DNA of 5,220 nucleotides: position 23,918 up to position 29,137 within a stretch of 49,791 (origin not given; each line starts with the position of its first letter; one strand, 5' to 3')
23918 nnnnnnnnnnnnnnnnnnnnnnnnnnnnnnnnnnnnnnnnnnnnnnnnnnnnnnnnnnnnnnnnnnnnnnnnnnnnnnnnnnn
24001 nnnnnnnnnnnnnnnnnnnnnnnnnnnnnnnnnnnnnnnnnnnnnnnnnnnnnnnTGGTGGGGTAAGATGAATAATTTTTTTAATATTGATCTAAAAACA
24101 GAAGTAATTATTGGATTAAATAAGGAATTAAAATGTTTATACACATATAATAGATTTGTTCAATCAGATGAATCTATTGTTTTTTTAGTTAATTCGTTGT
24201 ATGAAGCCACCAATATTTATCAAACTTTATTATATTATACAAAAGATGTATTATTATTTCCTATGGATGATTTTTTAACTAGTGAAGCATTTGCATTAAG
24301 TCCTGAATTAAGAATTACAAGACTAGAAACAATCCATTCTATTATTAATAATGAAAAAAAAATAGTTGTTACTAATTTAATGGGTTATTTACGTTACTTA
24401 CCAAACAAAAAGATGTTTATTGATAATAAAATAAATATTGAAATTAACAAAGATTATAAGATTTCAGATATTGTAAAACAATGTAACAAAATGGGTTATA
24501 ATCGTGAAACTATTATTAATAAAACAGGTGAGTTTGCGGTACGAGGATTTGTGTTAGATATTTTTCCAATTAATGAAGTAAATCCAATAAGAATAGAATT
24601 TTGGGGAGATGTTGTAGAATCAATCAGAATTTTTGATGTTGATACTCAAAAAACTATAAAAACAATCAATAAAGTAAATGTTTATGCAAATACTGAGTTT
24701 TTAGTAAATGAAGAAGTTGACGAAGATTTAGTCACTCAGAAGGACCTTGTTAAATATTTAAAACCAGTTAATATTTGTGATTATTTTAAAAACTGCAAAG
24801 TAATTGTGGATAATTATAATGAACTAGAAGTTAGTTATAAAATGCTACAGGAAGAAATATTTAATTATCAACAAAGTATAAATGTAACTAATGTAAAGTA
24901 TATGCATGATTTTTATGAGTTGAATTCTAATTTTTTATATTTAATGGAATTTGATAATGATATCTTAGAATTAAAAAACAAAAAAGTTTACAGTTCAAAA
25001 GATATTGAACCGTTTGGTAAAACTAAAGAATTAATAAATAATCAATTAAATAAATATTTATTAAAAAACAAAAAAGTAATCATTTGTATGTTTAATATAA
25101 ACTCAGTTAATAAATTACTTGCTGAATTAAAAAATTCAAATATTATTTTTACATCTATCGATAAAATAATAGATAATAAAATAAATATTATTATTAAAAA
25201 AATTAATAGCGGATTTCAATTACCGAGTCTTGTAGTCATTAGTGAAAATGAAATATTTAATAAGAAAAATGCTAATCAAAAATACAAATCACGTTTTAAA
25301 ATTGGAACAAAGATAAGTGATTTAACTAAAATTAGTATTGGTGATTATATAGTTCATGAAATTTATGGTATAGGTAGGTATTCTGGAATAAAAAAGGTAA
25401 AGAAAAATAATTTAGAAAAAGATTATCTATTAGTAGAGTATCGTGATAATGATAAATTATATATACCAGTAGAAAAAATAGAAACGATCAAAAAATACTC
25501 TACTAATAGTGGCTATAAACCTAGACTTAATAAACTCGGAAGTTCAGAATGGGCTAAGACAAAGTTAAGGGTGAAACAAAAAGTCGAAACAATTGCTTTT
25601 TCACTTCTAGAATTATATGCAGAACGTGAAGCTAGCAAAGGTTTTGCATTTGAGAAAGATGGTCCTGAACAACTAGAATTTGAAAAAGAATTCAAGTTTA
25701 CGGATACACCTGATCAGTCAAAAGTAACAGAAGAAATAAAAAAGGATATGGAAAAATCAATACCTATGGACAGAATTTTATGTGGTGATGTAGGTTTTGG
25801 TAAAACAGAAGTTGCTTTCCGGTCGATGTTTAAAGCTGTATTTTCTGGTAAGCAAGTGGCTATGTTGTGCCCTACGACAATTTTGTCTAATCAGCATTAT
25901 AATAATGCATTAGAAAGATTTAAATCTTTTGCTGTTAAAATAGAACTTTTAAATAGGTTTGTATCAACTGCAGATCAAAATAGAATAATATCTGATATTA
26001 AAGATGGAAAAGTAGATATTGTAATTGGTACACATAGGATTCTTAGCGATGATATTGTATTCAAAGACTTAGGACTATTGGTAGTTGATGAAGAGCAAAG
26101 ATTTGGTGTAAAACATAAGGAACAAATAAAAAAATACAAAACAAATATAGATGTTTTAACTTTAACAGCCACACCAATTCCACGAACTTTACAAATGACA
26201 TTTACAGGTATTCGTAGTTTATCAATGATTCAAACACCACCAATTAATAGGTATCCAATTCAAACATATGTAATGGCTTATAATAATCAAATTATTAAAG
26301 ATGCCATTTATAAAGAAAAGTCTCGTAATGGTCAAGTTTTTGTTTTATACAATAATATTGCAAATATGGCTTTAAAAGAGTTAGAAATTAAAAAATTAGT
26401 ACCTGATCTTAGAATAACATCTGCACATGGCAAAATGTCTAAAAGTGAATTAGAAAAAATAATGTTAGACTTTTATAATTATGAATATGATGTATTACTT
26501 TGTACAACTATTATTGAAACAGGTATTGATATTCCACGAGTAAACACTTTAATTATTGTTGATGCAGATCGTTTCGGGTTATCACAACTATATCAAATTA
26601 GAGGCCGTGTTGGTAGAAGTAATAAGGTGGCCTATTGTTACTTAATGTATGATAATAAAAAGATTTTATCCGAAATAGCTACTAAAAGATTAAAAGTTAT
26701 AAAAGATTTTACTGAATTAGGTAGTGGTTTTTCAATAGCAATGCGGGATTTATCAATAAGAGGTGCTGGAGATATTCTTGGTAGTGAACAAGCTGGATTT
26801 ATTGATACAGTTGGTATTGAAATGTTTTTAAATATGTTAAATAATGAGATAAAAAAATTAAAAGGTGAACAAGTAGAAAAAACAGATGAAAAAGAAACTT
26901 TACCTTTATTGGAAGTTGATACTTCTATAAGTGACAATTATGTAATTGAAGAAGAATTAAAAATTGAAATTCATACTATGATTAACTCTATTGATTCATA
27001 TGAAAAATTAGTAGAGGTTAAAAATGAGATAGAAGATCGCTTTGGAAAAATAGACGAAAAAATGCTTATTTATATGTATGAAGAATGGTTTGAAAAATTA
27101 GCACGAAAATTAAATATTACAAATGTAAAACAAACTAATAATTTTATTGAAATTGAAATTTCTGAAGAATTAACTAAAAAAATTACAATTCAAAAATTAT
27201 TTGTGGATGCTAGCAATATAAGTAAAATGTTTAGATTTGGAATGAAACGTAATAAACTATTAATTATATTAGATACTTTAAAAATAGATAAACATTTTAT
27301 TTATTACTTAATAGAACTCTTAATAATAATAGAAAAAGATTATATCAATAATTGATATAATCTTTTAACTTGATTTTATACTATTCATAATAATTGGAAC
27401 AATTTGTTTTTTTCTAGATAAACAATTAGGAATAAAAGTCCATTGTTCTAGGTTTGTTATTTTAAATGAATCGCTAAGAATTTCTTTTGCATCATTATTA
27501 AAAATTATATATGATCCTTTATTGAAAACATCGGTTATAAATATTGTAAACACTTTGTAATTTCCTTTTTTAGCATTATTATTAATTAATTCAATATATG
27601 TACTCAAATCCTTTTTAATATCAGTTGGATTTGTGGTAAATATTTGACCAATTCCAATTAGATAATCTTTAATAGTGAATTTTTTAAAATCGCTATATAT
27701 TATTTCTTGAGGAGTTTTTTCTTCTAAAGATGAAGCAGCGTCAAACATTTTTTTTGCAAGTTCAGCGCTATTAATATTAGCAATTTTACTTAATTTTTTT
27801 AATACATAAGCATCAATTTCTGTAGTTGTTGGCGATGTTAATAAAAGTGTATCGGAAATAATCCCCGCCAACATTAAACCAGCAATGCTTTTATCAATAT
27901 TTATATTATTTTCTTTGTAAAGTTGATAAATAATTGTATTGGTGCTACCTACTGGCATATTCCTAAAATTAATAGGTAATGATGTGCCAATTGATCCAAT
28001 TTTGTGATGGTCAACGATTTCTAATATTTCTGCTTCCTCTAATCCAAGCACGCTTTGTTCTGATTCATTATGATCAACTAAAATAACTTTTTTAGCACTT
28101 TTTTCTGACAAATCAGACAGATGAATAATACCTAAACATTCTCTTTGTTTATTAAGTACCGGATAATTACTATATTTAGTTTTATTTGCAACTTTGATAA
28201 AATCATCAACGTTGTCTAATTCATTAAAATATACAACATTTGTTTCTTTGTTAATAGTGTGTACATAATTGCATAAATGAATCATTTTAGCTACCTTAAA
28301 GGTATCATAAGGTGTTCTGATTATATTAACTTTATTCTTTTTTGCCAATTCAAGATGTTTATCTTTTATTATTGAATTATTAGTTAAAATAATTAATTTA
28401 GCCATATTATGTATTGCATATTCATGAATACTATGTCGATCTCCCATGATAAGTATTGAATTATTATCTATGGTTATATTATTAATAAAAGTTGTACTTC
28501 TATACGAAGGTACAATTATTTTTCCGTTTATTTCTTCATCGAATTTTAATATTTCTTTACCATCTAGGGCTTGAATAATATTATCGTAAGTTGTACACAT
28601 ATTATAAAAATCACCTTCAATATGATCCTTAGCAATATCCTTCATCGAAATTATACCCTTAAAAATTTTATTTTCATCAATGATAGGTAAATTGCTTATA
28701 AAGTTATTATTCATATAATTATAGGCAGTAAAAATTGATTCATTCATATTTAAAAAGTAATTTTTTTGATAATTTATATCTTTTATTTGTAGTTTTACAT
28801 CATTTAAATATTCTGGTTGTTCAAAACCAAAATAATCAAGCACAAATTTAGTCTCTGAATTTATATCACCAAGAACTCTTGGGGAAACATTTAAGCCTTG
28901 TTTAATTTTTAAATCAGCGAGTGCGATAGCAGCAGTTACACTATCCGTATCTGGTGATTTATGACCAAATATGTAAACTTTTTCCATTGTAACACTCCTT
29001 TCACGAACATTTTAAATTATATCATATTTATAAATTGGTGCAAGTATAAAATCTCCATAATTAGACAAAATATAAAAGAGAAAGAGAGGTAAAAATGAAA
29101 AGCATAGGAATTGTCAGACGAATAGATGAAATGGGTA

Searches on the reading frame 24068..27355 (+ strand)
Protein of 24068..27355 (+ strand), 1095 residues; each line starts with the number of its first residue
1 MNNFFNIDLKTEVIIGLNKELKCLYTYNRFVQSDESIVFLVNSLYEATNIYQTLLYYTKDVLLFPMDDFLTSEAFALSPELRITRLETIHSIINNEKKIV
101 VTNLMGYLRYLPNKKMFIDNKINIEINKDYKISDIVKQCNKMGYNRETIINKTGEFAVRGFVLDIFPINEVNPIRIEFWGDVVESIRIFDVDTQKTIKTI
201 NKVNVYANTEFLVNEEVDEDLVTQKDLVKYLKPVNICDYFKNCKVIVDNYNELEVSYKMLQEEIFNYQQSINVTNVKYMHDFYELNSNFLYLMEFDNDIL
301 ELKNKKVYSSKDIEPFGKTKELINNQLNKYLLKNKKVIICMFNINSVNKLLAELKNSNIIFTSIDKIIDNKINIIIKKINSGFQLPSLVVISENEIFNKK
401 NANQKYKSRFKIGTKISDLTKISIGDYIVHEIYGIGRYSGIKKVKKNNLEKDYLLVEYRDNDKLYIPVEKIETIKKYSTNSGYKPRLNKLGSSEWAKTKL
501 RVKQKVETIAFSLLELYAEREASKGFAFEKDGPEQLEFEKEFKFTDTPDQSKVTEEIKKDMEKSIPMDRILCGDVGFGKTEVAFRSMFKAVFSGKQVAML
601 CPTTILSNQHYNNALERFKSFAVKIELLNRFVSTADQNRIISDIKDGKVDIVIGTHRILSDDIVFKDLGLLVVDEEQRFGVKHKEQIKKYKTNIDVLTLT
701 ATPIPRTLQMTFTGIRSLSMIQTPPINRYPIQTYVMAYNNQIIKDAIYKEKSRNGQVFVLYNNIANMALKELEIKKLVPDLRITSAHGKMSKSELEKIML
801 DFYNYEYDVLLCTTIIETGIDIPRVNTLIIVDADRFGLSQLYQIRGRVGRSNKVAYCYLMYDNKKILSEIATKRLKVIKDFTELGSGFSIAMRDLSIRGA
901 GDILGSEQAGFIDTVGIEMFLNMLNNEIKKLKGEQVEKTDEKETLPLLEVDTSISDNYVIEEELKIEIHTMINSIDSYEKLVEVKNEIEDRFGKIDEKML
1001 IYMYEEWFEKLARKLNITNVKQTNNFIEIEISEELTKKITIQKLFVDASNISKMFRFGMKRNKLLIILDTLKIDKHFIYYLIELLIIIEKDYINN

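Call 52: search_protein_families(library=pfam, proteins=[window:24068-27355:+], max_evalue=0.00001)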
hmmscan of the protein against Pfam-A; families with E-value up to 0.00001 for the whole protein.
window:24068-27355:+ (1095 aa): 5 families
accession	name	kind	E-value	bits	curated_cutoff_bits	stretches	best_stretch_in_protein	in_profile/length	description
PF00270.35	DEAD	-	1.6e-25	90.2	26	1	547-709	1-165/167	DEAD/DEAH box helicase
PF17757.6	UvrB_inter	-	4.1e-24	84.9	22.9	1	122-211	1-91/91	UvrB interaction domain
PF00271.37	Helicase_C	-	6.3e-24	84.8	23.5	1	742-851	5-109/110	Helicase conserved C-terminal domain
PF02559.22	CarD_TRCF_RID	-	9.7e-18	64.4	23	1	423-478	2-57/57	CarD-like/TRCF RID domain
PF03461.20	TRCF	-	2.2e-12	47.6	25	1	948-1037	1-90/95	TRCF domain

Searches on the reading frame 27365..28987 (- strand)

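Call 52: search_protein_families(library=pfam, proteins=[window:27365-28987:-], max_evalue=0.00001)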
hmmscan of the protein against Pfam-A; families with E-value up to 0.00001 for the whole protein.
window:27365-28987:- (540 aa): 4 families
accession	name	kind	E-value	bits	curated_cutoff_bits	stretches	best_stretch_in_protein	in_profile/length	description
PF01368.27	DHH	-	1.2e-24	87.4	28.1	1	3-376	1-125/125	DHH family, N-terminal domain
PF02833.19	DHHA2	-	6.2e-24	85.2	27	1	412-535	1-125/126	DHHA2 domain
PF07085.17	DRTGG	-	2e-17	63.4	25.2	1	136-238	1-104/105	DRTGG domain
PF00571.33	CBS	-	3.3e-14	53.4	24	1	69-120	2-53/57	CBS domain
